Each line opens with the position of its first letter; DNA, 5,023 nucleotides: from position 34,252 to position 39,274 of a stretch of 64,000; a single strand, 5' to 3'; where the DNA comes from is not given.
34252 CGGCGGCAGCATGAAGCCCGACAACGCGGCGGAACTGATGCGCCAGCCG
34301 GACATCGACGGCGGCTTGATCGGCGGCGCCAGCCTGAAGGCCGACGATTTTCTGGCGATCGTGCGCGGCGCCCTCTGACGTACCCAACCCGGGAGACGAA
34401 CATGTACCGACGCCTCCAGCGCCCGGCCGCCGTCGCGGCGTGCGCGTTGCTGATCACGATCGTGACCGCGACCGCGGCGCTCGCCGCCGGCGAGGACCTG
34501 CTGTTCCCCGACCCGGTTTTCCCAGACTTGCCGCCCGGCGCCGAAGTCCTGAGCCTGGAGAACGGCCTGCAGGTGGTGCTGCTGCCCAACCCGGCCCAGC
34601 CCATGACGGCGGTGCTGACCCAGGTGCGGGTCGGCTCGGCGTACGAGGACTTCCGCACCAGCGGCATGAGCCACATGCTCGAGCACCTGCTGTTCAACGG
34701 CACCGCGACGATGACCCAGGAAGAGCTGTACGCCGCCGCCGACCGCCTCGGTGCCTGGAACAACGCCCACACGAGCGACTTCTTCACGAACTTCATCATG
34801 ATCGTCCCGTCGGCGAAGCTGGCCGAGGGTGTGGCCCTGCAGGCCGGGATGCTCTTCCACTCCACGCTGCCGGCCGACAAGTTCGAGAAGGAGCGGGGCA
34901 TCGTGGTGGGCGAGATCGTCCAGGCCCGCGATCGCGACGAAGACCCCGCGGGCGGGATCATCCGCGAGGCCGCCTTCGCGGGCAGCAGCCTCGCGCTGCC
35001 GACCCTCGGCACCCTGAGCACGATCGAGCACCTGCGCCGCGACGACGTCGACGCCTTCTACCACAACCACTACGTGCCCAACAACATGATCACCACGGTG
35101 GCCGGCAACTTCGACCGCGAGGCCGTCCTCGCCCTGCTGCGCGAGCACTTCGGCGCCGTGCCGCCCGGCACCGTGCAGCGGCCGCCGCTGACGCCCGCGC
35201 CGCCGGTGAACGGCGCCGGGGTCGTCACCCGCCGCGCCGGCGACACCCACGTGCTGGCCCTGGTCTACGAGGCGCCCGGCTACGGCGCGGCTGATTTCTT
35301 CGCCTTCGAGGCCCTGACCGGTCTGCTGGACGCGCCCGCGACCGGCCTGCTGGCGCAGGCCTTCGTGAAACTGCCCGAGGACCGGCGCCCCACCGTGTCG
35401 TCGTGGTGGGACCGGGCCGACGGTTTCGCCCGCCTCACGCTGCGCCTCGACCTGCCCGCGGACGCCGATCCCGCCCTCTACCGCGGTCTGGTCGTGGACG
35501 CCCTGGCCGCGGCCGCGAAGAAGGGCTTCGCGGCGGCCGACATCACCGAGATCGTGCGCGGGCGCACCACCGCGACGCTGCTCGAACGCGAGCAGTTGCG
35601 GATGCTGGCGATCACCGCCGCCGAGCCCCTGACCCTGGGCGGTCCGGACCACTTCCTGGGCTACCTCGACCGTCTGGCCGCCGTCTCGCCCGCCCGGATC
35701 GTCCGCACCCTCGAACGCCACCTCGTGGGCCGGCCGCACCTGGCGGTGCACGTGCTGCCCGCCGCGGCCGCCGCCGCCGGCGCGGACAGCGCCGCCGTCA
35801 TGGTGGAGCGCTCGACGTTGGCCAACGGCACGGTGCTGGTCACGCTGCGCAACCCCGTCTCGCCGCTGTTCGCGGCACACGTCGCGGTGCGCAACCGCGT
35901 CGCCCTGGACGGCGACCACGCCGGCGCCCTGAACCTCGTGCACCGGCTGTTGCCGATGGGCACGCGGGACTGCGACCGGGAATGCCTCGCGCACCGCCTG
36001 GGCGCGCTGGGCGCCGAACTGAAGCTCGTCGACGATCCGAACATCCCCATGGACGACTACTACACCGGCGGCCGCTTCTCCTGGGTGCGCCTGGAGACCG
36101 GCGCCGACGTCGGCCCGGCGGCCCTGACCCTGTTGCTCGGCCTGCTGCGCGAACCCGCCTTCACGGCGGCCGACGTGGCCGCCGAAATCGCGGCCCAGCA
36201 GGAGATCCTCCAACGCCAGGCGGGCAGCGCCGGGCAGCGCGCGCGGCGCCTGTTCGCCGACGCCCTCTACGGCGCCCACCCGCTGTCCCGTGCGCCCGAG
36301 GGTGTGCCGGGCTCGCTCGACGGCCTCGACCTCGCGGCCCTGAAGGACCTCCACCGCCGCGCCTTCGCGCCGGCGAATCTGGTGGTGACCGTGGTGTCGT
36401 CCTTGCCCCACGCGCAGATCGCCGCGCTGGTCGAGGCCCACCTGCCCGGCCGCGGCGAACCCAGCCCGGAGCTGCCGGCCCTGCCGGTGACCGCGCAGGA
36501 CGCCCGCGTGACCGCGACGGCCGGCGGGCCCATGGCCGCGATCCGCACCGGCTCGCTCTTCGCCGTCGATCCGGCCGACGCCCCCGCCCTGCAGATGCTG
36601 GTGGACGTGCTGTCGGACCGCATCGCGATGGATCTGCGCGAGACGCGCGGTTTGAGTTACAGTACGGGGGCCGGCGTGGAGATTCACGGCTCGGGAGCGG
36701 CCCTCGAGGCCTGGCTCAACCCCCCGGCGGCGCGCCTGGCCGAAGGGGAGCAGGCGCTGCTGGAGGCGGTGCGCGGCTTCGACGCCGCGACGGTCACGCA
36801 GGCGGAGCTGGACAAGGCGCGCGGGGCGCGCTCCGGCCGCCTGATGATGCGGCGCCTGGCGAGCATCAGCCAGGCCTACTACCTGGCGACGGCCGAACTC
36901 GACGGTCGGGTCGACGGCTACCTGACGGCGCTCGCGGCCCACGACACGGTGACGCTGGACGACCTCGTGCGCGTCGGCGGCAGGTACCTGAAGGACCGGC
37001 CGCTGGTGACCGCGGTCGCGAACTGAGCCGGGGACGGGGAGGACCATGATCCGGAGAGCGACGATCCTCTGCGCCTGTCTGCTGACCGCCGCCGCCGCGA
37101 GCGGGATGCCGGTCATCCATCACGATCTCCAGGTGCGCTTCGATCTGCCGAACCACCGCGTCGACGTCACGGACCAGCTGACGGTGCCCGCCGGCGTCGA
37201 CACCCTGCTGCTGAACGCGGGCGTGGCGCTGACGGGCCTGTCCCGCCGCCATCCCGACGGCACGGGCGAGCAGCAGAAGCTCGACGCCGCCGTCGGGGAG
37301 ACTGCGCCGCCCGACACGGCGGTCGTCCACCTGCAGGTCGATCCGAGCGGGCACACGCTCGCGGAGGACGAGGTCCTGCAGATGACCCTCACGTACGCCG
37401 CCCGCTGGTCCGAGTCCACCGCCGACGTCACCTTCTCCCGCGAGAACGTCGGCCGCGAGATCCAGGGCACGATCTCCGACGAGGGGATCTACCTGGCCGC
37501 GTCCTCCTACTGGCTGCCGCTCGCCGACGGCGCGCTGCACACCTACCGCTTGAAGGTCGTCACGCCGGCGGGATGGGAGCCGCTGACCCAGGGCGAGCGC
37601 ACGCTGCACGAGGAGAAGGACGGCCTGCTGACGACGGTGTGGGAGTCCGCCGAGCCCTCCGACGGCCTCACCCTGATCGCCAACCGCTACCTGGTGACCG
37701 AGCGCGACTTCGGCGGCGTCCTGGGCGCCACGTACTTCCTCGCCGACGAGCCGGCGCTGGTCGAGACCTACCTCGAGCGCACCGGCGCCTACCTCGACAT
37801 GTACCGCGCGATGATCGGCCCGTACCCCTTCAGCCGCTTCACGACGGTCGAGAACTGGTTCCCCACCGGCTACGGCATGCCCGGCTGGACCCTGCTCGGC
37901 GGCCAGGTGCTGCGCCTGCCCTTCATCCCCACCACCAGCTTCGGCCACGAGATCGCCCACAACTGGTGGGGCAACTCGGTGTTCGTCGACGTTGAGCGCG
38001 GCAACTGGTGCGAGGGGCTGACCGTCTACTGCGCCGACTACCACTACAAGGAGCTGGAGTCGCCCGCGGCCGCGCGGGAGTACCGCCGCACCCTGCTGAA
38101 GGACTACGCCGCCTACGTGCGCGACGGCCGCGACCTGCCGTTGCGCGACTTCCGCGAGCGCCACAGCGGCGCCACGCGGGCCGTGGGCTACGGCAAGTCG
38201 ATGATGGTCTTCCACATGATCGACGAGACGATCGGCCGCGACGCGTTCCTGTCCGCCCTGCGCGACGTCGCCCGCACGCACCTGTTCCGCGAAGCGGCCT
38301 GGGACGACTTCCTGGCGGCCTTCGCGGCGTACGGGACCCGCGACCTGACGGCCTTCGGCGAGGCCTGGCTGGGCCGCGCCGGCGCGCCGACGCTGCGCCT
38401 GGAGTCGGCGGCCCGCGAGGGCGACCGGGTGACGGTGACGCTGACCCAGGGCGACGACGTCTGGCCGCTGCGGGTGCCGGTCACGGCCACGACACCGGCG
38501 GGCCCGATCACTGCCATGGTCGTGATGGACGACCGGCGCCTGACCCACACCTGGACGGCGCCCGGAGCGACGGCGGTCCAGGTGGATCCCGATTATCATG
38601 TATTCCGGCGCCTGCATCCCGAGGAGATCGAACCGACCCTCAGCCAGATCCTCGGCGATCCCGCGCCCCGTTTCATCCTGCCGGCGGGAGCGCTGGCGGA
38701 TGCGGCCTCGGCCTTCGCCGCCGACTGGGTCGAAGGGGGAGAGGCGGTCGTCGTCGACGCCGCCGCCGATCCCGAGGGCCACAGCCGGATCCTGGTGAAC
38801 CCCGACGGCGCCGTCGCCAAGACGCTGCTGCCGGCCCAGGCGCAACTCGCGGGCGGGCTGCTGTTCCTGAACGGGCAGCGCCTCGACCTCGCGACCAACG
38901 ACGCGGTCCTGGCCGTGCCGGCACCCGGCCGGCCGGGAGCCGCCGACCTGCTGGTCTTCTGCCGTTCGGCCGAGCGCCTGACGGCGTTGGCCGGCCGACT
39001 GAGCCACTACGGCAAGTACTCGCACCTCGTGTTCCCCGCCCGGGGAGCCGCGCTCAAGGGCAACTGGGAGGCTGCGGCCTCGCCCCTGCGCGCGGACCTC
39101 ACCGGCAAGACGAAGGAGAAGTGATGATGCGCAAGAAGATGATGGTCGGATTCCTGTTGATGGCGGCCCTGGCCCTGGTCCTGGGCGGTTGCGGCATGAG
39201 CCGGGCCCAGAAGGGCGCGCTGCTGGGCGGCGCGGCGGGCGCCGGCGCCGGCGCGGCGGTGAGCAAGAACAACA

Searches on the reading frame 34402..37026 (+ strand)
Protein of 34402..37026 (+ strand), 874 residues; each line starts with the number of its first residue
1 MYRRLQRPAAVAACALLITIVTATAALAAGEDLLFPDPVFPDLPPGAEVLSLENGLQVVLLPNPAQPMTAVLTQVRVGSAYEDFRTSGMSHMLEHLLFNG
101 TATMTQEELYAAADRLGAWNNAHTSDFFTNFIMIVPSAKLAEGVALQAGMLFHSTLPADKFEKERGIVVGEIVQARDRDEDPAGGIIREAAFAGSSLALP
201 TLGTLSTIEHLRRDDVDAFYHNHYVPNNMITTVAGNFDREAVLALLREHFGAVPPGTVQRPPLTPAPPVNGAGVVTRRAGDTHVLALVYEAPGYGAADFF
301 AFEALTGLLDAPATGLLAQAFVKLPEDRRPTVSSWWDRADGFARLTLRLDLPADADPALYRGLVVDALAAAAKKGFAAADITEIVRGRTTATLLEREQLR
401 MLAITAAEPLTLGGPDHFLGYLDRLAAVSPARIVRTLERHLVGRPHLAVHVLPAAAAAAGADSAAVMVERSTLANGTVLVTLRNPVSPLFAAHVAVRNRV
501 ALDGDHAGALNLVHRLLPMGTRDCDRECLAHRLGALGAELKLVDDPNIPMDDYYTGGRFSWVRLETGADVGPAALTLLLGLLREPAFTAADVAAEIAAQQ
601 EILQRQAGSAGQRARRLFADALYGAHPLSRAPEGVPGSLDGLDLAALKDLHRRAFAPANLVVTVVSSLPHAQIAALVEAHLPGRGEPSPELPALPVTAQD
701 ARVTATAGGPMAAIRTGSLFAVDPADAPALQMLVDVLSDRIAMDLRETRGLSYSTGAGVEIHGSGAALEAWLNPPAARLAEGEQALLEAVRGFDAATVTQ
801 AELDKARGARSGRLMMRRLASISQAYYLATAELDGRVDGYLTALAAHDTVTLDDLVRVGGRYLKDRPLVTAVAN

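Call 56: search_protein_families(library=pfam, proteins=[window:34402-37026:+], max_evalue=0.00001)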
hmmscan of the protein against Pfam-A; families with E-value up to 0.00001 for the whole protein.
window:34402-37026:+ (874 aa): 2 families
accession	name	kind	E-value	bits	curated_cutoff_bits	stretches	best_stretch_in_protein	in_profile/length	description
PF05193.26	Peptidase_M16_C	-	1.7e-31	109.9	23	2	211-322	2-117/181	Peptidase M16 inactive domain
PF00675.25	Peptidase_M16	-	5.1e-20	72.3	22.3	1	58-204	2-148/149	Insulinase (Peptidase family M16)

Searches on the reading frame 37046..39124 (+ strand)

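Call 56: search_protein_families(library=pfam, proteins=[window:37046-39124:+], max_evalue=0.00001)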
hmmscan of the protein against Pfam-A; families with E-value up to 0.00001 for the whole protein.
window:37046-39124:+ (692 aa): 1 family
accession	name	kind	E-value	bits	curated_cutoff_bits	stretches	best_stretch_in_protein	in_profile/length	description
PF01433.26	Peptidase_M1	-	1.7e-08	34.8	27.7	1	300-441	72-218/218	Peptidase family M1 domain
